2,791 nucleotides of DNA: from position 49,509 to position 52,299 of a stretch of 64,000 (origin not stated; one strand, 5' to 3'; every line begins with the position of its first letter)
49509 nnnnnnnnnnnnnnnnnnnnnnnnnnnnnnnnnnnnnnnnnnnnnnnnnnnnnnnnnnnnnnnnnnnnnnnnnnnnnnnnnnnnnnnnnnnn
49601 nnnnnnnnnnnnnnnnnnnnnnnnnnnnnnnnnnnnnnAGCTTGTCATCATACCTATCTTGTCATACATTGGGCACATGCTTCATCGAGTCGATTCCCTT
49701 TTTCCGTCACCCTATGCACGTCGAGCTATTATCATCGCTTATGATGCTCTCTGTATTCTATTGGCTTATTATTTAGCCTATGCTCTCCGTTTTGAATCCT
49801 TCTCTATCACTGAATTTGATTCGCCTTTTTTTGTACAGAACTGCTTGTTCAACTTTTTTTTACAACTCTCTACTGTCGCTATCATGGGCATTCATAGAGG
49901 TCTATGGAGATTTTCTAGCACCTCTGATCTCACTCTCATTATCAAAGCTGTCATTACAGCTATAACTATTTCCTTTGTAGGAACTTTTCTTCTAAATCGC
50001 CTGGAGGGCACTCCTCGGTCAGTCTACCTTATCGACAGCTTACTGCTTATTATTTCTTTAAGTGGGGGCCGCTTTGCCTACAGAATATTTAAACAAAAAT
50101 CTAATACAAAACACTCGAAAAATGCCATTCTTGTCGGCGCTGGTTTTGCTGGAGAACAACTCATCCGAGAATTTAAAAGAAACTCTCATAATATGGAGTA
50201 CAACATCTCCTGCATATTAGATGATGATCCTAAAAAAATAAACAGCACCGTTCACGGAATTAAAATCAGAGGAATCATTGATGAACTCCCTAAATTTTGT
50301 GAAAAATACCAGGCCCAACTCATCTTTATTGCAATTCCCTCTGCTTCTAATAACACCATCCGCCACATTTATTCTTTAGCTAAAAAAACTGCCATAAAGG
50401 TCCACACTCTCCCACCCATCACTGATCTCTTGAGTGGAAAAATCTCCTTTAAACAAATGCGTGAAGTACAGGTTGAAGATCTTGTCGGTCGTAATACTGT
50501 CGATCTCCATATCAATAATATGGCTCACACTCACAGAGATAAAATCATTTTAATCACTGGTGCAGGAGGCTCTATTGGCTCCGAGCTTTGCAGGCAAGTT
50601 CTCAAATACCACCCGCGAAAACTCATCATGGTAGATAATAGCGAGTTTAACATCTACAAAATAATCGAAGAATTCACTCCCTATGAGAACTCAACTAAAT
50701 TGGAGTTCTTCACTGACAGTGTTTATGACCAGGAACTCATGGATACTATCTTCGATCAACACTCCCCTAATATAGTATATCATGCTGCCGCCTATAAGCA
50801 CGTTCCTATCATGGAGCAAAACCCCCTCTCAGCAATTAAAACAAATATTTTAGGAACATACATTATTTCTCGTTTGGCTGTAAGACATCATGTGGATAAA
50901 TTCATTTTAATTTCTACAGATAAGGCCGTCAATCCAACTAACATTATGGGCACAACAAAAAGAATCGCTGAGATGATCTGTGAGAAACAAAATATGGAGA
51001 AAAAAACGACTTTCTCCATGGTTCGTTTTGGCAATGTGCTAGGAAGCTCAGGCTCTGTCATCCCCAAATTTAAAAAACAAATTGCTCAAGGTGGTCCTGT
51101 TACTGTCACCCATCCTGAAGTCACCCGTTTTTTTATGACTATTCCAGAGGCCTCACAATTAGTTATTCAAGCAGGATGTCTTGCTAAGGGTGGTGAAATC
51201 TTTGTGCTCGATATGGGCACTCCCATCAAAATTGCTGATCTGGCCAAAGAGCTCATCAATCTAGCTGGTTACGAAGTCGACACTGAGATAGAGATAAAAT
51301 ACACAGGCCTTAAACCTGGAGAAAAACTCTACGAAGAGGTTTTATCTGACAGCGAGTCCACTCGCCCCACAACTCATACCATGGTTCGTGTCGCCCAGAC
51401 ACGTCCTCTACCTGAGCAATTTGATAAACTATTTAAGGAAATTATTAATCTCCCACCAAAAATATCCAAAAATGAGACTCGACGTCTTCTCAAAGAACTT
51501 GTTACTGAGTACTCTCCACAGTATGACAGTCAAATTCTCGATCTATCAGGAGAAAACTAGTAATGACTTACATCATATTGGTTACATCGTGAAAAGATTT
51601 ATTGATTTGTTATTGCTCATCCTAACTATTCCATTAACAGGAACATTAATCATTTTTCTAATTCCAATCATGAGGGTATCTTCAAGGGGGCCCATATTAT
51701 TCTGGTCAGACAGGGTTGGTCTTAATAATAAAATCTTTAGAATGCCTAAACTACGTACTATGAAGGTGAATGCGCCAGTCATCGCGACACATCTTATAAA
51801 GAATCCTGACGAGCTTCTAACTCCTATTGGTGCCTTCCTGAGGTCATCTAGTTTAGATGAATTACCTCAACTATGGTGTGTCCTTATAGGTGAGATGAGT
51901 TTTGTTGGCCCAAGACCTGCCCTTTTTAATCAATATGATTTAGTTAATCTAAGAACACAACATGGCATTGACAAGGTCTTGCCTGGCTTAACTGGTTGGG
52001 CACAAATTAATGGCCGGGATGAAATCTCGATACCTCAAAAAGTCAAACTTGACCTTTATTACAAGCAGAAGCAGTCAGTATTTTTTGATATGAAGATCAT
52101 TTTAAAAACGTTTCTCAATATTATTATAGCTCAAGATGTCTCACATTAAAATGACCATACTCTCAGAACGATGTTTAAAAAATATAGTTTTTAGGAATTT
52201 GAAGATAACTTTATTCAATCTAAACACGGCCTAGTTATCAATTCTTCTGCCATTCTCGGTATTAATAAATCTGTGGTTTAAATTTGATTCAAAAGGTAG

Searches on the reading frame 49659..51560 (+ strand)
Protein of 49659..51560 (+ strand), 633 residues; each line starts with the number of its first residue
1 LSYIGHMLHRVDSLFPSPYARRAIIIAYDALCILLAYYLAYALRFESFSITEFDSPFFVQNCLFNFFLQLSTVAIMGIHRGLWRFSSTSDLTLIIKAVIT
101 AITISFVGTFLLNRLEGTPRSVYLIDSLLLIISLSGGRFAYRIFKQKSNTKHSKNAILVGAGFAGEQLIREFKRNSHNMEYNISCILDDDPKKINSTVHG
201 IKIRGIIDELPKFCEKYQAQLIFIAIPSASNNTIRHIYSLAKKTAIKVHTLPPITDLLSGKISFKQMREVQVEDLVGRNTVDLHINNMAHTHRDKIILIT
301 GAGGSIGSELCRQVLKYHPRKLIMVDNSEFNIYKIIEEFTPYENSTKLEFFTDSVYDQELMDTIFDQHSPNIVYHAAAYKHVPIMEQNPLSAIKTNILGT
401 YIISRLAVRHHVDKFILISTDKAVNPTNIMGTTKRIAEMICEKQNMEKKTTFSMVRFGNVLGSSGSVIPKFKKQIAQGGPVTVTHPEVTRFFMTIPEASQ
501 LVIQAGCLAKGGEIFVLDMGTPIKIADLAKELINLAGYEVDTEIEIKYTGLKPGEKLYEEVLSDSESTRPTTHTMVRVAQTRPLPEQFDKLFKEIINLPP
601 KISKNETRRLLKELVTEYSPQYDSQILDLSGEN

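Call 5: search_protein_families(library=pfam, proteins=[window:49659-51560:+], max_evalue=0.001)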
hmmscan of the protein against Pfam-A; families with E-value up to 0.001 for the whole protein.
window:49659-51560:+ (633 aa): 9 families
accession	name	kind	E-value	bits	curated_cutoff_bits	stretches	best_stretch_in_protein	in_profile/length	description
PF02719.21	Polysacc_synt_2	-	3.8e-118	394.4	20.2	1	297-579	1-291/293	Polysaccharide biosynthesis protein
PF01370.27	Epimerase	-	7.1e-22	78.4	20.9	1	297-485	1-203/240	NAD dependent epimerase/dehydratase family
PF16363.11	GDP_Man_Dehyd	-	9.3e-17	61.9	27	1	298-421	1-130/332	GDP-mannose 4,6 dehydratase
PF04321.23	RmlD_sub_bind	-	6.2e-13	48.9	27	1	297-466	3-157/287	RmlD substrate binding domain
PF13727.12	CoA_binding_3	-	1.6e-09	38.4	25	1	118-250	43-173/175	CoA-binding domain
PF01073.25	3Beta_HSD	-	7.1e-07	29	22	1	298-427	1-123/280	3-beta hydroxysteroid dehydrogenase/isomerase family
PF02629.25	CoA_binding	-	9.6e-07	29.9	22.3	1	153-232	3-79/97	CoA binding domain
PF07993.18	NAD_binding_4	-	4.2e-06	26.5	20.1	0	371-427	90-143/258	Male sterility protein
PF00106.31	adh_short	-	7.6e-05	22.7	26.6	1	295-408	1-120/195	short chain dehydrogenase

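Call 57: search_protein_families(library=ncbifam, proteins=[window:49659-51560:+], max_evalue=0.00001)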
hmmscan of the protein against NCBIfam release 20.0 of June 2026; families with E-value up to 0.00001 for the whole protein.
window:49659-51560:+ (633 aa): 22 families
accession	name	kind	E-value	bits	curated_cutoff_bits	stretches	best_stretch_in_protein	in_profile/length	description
TIGR03589.1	PseB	equivalog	2.1e-58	197.8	407.75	1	294-569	4-269/324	UDP-N-acetylglucosamine 4,6-dehydratase (inverting)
TIGR04130.1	FnlA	equivalog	6.7e-45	153.4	730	1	293-566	3-269/337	UDP-N-acetylglucosamine 4,6-dehydratase/5-epimerase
TIGR03025.1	EPS_sugtrans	subfamily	3.3e-23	82.6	295.55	1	28-275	2-245/445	exopolysaccharide biosynthesis polyprenyl glycosylphosphotransferase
TIGR03023.1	WcaJ_sugtrans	equivalog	1.3e-22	80.8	410.75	1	28-294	2-267/453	undecaprenyl-phosphate glucose phosphotransferase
TIGR01179.1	galE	equivalog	1.1e-16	60.6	262.3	1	297-464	2-180/332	UDP-glucose 4-epimerase GalE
TIGR01181.1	dTDP_gluc_dehyt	equivalog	5.3e-16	58.6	365.1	1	297-422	2-127/321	dTDP-glucose 4,6-dehydratase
TIGR04180.1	EDH_00030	hypoth_equivalog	1.1e-14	54.2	475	1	297-541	1-261/297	NAD-dependent 4,6-dehydratase LegB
NF007490.0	PRK10084.1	subfamily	4e-13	49.1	649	1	297-407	3-111/361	dTDP-glucose 4,6-dehydratase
NF007582.0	PRK10217.1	equivalog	6.2e-12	45.3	698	1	295-406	2-111/355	dTDP-glucose 4,6-dehydratase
TIGR01214.1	rmlD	equivalog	1.3e-11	44.2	224.05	1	297-421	2-101/285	dTDP-4-dehydrorhamnose reductase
TIGR03022.1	WbaP_sugtrans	subfamily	2.6e-11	43.4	403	1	26-270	2-241/456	undecaprenyl-phosphate galactose phosphotransferase WbaP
NF007956.0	PRK10675.1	subfamily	4.9e-10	39.1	394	1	297-420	3-124/338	UDP-glucose 4-epimerase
TIGR02622.1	CDP_4_6_dhtase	equivalog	7.1e-10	38.5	278.45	1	293-425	3-134/352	CDP-glucose 4,6-dehydratase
NF003994.0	PRK05472.2-3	equivalog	6.9e-09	35.4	130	1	151-233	84-163/217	redox-sensing transcriptional repressor Rex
NF003995.0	PRK05472.2-4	subfamily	1e-08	35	126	1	150-232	80-159/213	redox-sensing transcriptional repressor Rex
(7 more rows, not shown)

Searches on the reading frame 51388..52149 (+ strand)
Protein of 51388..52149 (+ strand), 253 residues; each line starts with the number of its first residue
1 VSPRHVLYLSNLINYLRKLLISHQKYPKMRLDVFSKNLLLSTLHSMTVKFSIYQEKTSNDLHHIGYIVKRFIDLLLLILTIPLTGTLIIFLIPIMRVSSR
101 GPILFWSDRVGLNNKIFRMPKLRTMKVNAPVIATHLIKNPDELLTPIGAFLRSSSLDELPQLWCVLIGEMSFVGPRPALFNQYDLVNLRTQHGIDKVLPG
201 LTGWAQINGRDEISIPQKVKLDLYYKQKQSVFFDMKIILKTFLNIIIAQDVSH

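Call 5: search_protein_families(library=pfam, proteins=[window:51388-52149:+], max_evalue=0.001)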
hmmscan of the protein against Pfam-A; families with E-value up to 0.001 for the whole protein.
window:51388-52149:+ (253 aa): 1 family
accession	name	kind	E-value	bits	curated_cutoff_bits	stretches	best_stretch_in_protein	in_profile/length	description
PF02397.22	Bac_transf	-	4.5e-53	179.9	27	1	69-246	1-178/179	Bacterial sugar transferase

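Call 57: search_protein_families(library=ncbifam, proteins=[window:51388-52149:+], max_evalue=0.00001)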
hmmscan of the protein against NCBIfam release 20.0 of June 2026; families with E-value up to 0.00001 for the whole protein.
window:51388-52149:+ (253 aa): 10 families
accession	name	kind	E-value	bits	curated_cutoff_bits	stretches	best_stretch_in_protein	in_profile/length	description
TIGR03025.1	EPS_sugtrans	subfamily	7.6e-64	216.6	295.55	1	41-247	230-440/445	exopolysaccharide biosynthesis polyprenyl glycosylphosphotransferase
TIGR03023.1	WcaJ_sugtrans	equivalog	9.6e-54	183.4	410.75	1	57-248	251-449/453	undecaprenyl-phosphate glucose phosphotransferase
TIGR03022.1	WbaP_sugtrans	subfamily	3.5e-47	161.7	403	1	61-247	251-450/456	undecaprenyl-phosphate galactose phosphotransferase WbaP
NF052601.1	undeca_RfbP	equivalog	3.3e-42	144.4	330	1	54-250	30-240/244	undecaprenyl-phosphate galactose phosphotransferase family protein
TIGR03013.1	EpsB_2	subfamily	4.2e-39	134.9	393.35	1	62-246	248-437/443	TIGR03013 family XrtA/PEP-CTERM system glycosyltransferase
NF007518.0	PRK10124.1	equivalog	1.3e-35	123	684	1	32-244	239-456/464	undecaprenyl-phosphate glucose phosphotransferase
NF050817.1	PolSacchBiosHfsE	equivalog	3.2e-31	108.6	750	1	66-242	269-456/467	polysaccharide biosynthesis protein HfsE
NF041877.1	EPS_EpsZ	equivalog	1.3e-29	103.2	800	1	67-248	264-455/459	exopolysaccharide biosynthesis polyisoprenyl-phosphate hexose-1-phosphate transferase EpsZ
NF011751.0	PRK15204.1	equivalog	2.2e-22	79.3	907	1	56-246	266-469/476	undecaprenyl-phosphate galactose phosphotransferase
NF045514.1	glycotran_HepC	equivalog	3.1e-18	65.9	140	1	56-179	104-213/220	heterocyst development glycosyltransferase HepC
